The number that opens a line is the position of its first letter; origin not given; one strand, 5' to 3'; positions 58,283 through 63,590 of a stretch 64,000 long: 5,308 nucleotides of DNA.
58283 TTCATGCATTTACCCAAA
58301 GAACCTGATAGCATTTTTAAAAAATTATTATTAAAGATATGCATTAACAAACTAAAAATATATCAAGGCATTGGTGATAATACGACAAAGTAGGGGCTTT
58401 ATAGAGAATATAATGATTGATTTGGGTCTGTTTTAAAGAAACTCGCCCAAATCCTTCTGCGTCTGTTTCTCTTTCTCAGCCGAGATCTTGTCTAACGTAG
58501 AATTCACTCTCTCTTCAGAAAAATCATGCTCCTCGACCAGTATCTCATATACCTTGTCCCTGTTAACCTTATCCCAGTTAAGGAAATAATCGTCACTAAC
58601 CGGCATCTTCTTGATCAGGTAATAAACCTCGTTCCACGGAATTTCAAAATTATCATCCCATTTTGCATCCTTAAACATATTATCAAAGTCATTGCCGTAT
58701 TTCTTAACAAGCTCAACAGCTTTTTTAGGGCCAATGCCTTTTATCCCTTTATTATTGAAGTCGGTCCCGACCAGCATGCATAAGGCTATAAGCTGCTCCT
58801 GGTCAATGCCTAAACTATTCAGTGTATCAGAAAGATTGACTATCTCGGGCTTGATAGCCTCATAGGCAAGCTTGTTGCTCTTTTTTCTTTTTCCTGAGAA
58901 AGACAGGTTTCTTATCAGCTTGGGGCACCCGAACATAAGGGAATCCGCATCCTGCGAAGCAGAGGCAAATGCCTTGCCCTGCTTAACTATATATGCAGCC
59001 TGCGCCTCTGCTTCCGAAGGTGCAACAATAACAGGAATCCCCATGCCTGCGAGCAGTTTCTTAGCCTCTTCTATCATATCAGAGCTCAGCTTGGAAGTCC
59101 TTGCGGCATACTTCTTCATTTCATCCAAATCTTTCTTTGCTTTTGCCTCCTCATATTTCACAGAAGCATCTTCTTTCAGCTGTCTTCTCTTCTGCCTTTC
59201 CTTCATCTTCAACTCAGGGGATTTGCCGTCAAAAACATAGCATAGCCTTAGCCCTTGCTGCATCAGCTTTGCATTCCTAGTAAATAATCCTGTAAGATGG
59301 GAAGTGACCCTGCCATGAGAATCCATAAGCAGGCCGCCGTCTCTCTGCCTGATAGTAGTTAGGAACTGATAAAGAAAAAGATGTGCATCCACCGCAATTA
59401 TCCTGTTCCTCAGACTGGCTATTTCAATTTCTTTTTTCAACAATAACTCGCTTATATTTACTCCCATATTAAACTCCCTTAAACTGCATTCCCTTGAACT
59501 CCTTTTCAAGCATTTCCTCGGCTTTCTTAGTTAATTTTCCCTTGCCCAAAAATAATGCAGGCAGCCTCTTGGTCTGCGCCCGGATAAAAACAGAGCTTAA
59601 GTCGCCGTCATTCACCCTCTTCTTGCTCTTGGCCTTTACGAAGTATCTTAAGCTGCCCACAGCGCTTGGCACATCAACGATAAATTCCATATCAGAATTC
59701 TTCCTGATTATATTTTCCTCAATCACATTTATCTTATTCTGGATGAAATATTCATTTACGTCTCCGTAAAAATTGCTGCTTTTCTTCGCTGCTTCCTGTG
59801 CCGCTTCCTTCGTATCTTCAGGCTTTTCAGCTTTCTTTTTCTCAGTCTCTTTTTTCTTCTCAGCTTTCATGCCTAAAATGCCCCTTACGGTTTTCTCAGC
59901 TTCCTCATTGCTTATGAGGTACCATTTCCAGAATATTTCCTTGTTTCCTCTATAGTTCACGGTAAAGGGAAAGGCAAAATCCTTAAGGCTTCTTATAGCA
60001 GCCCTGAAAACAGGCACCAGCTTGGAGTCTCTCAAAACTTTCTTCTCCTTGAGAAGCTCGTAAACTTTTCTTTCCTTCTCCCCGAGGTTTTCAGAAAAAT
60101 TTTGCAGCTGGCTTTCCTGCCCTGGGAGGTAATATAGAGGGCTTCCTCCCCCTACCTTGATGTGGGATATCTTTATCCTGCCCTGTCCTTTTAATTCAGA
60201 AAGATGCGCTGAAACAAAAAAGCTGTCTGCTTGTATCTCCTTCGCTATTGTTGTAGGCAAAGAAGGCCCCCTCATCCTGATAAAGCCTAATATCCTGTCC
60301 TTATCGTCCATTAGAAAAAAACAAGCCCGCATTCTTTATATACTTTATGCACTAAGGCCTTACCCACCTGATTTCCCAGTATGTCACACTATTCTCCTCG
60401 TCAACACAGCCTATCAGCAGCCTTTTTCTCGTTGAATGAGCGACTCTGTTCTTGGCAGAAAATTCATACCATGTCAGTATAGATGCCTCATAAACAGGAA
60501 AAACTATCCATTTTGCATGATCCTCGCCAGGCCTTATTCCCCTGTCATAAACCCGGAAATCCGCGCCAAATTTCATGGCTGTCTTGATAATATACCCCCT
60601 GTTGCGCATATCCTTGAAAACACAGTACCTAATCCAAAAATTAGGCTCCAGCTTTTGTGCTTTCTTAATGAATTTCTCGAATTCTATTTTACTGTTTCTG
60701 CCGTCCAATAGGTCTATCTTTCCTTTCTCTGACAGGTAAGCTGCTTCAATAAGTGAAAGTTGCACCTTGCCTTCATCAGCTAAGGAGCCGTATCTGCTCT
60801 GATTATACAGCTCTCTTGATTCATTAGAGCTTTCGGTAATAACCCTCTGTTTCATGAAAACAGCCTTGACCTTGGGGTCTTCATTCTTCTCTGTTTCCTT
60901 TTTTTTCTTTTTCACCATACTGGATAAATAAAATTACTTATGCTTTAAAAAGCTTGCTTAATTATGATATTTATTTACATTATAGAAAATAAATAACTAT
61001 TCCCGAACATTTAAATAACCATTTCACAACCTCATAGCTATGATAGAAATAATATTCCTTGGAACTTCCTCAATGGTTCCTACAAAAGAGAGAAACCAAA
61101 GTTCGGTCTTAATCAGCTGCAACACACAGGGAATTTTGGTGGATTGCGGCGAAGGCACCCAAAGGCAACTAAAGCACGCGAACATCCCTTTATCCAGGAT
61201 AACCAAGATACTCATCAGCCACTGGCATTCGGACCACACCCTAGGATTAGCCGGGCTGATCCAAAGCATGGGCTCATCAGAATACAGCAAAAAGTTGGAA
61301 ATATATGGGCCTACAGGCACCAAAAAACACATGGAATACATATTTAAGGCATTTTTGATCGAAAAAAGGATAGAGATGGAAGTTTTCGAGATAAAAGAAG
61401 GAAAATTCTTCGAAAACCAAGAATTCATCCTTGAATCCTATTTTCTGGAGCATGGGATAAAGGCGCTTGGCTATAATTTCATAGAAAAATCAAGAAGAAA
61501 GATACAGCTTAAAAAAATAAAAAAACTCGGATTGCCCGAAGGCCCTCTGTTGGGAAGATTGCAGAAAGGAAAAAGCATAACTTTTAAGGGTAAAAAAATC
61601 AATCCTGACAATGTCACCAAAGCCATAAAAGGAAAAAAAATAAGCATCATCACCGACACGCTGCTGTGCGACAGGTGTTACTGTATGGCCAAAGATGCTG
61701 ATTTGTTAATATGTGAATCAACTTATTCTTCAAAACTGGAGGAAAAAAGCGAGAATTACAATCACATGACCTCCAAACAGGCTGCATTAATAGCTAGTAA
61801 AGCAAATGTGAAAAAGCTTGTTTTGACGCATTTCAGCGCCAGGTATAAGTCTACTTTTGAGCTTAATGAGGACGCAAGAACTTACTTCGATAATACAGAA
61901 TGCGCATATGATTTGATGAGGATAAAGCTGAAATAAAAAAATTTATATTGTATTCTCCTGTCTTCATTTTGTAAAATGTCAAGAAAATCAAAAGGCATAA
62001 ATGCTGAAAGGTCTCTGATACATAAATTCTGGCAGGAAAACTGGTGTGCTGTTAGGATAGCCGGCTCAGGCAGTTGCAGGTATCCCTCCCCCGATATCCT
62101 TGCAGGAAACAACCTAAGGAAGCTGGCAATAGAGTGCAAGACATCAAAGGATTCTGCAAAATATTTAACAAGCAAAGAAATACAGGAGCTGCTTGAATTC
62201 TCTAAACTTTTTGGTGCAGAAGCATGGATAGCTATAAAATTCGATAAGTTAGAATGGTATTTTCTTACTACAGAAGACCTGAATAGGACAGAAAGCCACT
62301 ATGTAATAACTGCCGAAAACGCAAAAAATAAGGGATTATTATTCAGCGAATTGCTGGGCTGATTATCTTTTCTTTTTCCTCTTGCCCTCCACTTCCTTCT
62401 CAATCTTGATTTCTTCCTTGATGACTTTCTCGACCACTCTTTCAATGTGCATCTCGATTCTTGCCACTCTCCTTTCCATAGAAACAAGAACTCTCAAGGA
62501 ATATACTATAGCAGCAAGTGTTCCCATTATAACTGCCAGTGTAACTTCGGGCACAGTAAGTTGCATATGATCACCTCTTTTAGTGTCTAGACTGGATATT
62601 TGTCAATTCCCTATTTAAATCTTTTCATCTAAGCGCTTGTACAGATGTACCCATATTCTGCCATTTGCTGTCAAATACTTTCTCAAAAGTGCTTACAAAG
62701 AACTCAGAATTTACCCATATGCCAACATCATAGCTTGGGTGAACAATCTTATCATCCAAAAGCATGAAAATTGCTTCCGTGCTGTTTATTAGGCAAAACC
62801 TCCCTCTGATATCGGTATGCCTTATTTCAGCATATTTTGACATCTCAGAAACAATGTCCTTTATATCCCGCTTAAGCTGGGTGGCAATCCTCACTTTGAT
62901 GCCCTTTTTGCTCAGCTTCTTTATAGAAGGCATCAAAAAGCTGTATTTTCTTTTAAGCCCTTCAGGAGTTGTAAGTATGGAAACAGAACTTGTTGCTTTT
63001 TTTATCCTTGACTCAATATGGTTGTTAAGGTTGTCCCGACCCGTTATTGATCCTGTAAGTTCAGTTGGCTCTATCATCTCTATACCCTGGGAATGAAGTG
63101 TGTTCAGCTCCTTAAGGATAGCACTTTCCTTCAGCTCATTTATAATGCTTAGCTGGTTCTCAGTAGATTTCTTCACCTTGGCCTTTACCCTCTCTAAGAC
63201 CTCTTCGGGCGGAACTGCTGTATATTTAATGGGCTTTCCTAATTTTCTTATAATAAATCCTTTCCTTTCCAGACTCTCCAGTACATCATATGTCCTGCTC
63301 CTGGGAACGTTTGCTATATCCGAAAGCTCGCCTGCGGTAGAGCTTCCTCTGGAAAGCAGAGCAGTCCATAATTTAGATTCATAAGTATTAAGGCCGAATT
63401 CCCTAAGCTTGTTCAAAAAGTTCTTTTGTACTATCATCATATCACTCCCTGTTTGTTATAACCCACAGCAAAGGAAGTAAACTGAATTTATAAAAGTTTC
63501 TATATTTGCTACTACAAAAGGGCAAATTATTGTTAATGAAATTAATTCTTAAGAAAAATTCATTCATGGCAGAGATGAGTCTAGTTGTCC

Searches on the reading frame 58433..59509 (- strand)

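Call 72: search_protein_families(library=pfam, proteins=[window:58433-59509:-], max_evalue=0.0001)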
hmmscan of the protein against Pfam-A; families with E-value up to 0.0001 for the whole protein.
window:58433-59509:- (358 aa): 3 families
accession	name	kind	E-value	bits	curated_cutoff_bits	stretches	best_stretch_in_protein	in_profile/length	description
PF00867.23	XPG_I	-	3.5e-29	101.5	24.9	1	157-250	1-89/89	XPG I-region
PF00752.23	XPG_N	-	6.4e-18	65.5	22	1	26-114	17-100/101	XPG N-terminal domain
PF01367.25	5_3_exonuc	-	4.7e-05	24.3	40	1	237-282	3-48/97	5'-3' exonuclease, C-terminal SAM fold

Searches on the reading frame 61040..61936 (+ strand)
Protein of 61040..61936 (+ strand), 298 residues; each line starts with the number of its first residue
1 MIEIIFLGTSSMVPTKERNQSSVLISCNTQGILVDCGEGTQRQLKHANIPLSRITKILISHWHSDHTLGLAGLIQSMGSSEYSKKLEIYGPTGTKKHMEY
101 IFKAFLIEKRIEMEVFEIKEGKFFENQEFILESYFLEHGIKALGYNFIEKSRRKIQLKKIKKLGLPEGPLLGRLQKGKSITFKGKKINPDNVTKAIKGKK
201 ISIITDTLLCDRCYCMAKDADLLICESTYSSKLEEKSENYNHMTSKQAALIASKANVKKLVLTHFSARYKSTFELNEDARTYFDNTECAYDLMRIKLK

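Call 72: search_protein_families(library=pfam, proteins=[window:61040-61936:+], max_evalue=0.0001)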
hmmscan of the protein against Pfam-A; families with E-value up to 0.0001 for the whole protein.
window:61040-61936:+ (298 aa): 4 families
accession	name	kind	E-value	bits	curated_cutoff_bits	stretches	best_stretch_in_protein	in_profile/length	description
PF12706.13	Lactamase_B_2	-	1.6e-15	57.7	27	1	32-125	3-97/200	Beta-lactamase superfamily domain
PF00753.33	Lactamase_B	-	2.8e-10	40.9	22.7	1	17-100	3-90/196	Metallo-beta-lactamase superfamily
PF23023.1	Anti-Pycsar_Apyc1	-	1.5e-08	34.8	50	1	3-72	4-72/250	Anti-Pycsar protein Apyc1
PF13691.12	Lactamase_B_4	-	7.2e-05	22.8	27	0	13-68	5-62/63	tRNase Z endonuclease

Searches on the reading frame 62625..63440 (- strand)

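Call 72: search_protein_families(library=pfam, proteins=[window:62625-63440:-], max_evalue=0.0001)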
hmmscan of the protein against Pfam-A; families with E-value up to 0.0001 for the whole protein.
window:62625-63440:- (271 aa): 1 family
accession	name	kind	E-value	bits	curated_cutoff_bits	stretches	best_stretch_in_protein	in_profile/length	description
PF01978.25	TrmB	-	1.5e-22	79.7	25.6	1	12-79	1-68/68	Sugar-specific transcriptional regulator TrmB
